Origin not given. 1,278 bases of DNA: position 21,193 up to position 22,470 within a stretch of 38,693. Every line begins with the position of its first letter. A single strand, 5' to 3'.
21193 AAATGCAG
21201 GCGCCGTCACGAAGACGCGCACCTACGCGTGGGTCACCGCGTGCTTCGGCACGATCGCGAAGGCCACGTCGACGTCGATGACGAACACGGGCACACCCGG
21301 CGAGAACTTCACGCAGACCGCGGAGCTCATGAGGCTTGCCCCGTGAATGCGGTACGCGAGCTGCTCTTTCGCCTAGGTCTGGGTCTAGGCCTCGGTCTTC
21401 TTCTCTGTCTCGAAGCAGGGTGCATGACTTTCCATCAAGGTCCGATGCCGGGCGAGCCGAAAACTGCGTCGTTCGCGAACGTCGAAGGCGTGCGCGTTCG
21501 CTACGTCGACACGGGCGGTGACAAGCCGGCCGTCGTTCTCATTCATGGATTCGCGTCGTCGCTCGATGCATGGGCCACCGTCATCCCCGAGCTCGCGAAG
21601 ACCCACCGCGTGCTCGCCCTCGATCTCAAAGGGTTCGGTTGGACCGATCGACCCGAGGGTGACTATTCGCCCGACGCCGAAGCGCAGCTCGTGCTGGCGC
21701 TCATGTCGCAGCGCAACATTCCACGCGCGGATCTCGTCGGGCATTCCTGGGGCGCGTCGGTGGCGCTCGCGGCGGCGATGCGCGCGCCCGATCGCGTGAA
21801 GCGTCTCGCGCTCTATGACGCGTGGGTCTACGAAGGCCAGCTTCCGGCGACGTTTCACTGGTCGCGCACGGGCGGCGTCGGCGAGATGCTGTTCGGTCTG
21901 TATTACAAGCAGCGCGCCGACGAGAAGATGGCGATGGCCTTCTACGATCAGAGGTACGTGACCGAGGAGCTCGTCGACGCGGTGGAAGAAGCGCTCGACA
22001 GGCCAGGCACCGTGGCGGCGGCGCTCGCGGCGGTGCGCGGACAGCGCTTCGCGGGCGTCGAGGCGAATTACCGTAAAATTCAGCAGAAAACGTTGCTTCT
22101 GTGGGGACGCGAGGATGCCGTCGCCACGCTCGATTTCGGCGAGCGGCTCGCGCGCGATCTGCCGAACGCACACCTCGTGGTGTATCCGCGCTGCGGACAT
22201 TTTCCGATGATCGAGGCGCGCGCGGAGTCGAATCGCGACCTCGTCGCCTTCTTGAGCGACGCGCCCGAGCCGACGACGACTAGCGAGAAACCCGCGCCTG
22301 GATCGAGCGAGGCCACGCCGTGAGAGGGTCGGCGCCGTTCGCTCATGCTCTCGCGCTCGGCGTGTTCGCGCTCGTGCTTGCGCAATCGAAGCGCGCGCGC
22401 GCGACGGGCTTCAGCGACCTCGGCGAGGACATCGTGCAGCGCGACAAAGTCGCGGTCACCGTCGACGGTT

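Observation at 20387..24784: Paralogous lipoproteins bracketing a hydrolase and an OM beta-barrel: an uncharacterised four-gene envelope module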

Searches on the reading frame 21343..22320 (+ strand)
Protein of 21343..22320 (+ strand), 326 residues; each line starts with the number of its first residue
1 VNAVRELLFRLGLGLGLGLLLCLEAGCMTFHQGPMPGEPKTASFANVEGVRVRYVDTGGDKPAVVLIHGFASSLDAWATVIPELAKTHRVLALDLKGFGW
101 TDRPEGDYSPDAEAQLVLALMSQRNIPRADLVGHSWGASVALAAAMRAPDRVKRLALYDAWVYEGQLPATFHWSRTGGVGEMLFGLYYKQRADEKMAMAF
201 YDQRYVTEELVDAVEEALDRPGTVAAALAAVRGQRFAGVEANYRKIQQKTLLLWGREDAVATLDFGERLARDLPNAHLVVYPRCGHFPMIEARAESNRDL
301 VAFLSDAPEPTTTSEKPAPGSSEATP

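Call 5: search_protein_families(library=pfam, proteins=[window:21343-22320:+], max_evalue=1)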
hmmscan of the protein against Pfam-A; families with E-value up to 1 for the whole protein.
window:21343-22320:+ (326 aa): 8 families
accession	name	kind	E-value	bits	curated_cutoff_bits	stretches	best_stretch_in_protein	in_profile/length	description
PF00561.26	Abhydrolase_1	-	1.3e-31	110.6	25.8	1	62-291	1-243/245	alpha/beta hydrolase fold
PF12697.13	Abhydrolase_6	-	2.9e-25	90.7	26.3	1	64-294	1-212/217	Alpha/beta hydrolase family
PF12146.15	Hydrolase_4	-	1.3e-14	54.5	27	1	61-291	4-237/239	Serine aminopeptidase, S33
PF08386.16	Abhydrolase_4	-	0.00018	22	21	1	246-311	33-98/103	TAP-like protein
PF00756.26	Esterase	-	0.00018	21.8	22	1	129-156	117-144/251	Putative esterase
PF00975.26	Thioesterase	-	0.0067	17.1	26.4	1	130-293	69-214/226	Thioesterase domain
PF03959.19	FSH1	-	0.16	12.1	21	0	233-287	147-200/211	Serine hydrolase (FSH1)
PF03403.19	PAF-AH_p_II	-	0.29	10.1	20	1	128-163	222-256/372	Platelet-activating factor acetylhydrolase, isoform II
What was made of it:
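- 21343..22323 (+): Lipoprotein H, an alpha/beta-fold serine hydrolase (HG oxyanion motif, GHSWG nucleophile, Asp258, His286). Pfam Abhydrolase_1 E=1.3e-31 (call 5).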

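Call 6: search_protein_families(library=ncbifam, proteins=[window:21343-22320:+], max_evalue=1)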
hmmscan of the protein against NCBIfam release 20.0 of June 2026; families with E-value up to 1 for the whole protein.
window:21343-22320:+ (326 aa): 35 families (the best 25 are shown)
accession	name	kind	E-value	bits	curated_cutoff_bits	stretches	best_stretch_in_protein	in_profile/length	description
NF011457.0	PRK14875.1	equivalog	2.2e-39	135.5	307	2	42-157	112-228/372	acetoin dehydrogenase dihydrolipoyllysine-residue acetyltransferase subunit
NF045632.1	hydroxlase_HsaD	equivalog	1.4e-36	125.9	400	1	40-305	12-289/290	4,5:9,10-diseco-3-hydroxy-5,9,17-trioxoandrosta-1(10),2-diene-4-oate hydrolase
NF051488.1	bifunc_PcaDC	exception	3.4e-31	108.7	390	1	58-309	7-255/375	bifunctional 3-oxoadipate enol-lactonase/4-carboxymuconolactone decarboxylase PcaDC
TIGR03343.1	biphenyl_bphD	equivalog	1.4e-26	93.4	462.15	1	50-305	20-281/282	2-hydroxy-6-oxo-6-phenylhexa-2,4-dienoate hydrolase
TIGR02427.1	protocat_pcaD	equivalog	3.4e-25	88.9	255.85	1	58-304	10-250/251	3-oxoadipate enol-lactonase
NF002938.0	PRK03592.1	equivalog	1.6e-23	83.5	241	1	41-164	11-133/298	haloalkane dehalogenase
NF050089.1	i_nPHAscl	equivalog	3.8e-22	78.7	300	2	51-165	8-122/288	intracellular short-chain-length polyhydroxyalkanoate depolymerase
NF052614.1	AB_fold_OlsI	equivalog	8.1e-21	74.7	385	1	120-308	82-259/272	ornithine lipid biosynthesis O-acyltransferase OlsI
TIGR03611.1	RutD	equivalog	5.6e-20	71.8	238.5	2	60-162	12-115/258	pyrimidine utilization protein D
TIGR03056.1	bchO_mg_che_rel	equivalog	2.6e-18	66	172.55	2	42-150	8-118/278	alpha/beta fold hydrolase BchO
NF051487.1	bifunc_PcaCD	exception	2.7e-18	66.3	430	1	50-305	160-412/413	bifunctional 4-carboxymuconolactone decarboxylase/3-oxoadipate enol-lactonase PcaCD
TIGR03695.1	menH_SHCHC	equivalog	1.1e-17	64.3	208.55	1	61-157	2-101/252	2-succinyl-6-hydroxy-2,4-cyclohexadiene-1-carboxylate synthase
TIGR01738.1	bioH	equivalog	4.2e-17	62.6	206.95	1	62-302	5-243/245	pimeloyl-ACP methyl ester esterase BioH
NF002043.0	PRK00870.1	subfamily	3.5e-15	56.2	265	1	48-172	32-160/302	haloalkane dehalogenase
NF007954.0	PRK10673.1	equivalog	2.8e-14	53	399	1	60-159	15-113/255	esterase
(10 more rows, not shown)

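Call 19: search_solved_structures(query=window:21343-22320:+, max_evalue=1e-10)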
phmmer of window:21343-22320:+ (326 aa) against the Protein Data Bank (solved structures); distinct sequences matched with E-value up to 1e-10: 188 (the best 60 are shown).
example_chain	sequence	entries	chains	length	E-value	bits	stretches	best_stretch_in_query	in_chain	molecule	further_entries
2d0d_A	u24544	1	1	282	3.5e-31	111.8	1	48-311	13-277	2-hydroxy-6-oxo-7-methylocta-2,4-dienoate hydrolase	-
1iun_A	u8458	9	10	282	9.3e-31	110.4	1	48-311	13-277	meta-Cleavage product hydrolase | 2-hydroxy-6-oxo-7-methylocta-2,4-dienoate hydrolase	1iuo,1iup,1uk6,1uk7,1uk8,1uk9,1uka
6i8w_A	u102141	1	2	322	1.1e-24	90.5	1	16-305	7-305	Alpha/beta fold hydrolase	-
2og1_A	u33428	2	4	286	3.9e-24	88.7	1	51-305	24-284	2-hydroxy-6-oxo-6-phenylhexa-2,4-dienoate hydrolase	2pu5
2rht_A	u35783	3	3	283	1e-23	87.3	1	52-305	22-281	2-hydroxy-6-oxo-6-phenylhexa-2,4-dienoate hydrolase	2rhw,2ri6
2puh_A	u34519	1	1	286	1e-23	87.3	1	51-305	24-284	2-hydroxy-6-oxo-6-phenylhexa-2,4-dienoate hydrolase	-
3v1k_A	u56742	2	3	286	5e-23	85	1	51-305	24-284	2-hydroxy-6-oxo-6-phenylhexa-2,4-dienoate hydrolase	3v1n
3v1l_A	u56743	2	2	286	1.3e-22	83.6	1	51-305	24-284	2-hydroxy-6-oxo-6-phenylhexa-2,4-dienoate hydrolase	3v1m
7zjt_A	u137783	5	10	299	1.4e-22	83.5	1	46-305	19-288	4,5:9,10-diseco-3-hydroxy-5,9,17-trioxoandrosta-1(10),2-diene-4-oate hydrolase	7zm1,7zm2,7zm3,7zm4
5jz9_A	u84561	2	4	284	1.7e-22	83.3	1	47-305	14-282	4,5:9,10-diseco-3-hydroxy-5,9,17-trioxoandrosta-1(10),2-diene-4-oate hydrolase | 2-hydroxy-6-oxo-6-phenylhexa-2,4-dienoate hydrolase BphD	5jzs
2vf2_A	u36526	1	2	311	1.9e-22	83.1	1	46-305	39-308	2-HYDROXY-6-OXO-6-PHENYLHEXA-2,4-DIENOATE HYDROLASE BPHD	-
5jzb_A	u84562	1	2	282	2.4e-22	82.8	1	47-304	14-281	4,5:9,10-diseco-3-hydroxy-5,9,17-trioxoandrosta-1(10),2-diene-4-oate hydrolase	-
2pu7_A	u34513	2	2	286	2.5e-22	82.7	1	51-305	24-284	2-hydroxy-6-oxo-6-phenylhexa-2,4-dienoate hydrolase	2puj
2wud_A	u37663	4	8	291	4.1e-22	82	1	46-305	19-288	2-HYDROXY-6-OXO-6-PHENYLHEXA-2,4-DIENOATE HYDROLASE BPHD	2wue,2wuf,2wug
5ng7_A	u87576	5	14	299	4.2e-20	75.4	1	43-293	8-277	epoxide hydrolase | Alpha/beta epoxide hydrolase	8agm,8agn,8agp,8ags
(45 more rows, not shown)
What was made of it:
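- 21343..22323 (+): Nearest PDB sequences are MCP hydrolases (E=3.5e-31) and 6i8w (E=1.1e-24) (call 19).
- Closest known: PlaF. Same: The alignment covers H residues 16-305 (E=1.1e-24, call 19).
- H's closest relatives are generic (MCP hydrolases, esterases, haloalkane dehalogenases), and its PHA-depolymerase models score far below their cutoffs (calls 6, 19). H aligns with PDB 6i8w over residues 16-305, including the N-terminal hydrophobic segment (E=1.1e-24, call 19).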

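Call 42: search_solved_structures(query=window:21343-22320:+, max_evalue=1e-24, show_alignments=3)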
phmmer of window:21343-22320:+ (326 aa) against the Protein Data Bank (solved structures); distinct sequences matched with E-value up to 1e-24: 2.
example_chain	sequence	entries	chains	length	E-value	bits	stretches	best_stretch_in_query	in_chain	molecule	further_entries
2d0d_A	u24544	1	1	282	3.5e-31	111.8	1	48-311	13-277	2-hydroxy-6-oxo-7-methylocta-2,4-dienoate hydrolase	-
1iun_A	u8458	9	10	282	9.3e-31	110.4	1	48-311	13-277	meta-Cleavage product hydrolase | 2-hydroxy-6-oxo-7-methylocta-2,4-dienoate hydrolase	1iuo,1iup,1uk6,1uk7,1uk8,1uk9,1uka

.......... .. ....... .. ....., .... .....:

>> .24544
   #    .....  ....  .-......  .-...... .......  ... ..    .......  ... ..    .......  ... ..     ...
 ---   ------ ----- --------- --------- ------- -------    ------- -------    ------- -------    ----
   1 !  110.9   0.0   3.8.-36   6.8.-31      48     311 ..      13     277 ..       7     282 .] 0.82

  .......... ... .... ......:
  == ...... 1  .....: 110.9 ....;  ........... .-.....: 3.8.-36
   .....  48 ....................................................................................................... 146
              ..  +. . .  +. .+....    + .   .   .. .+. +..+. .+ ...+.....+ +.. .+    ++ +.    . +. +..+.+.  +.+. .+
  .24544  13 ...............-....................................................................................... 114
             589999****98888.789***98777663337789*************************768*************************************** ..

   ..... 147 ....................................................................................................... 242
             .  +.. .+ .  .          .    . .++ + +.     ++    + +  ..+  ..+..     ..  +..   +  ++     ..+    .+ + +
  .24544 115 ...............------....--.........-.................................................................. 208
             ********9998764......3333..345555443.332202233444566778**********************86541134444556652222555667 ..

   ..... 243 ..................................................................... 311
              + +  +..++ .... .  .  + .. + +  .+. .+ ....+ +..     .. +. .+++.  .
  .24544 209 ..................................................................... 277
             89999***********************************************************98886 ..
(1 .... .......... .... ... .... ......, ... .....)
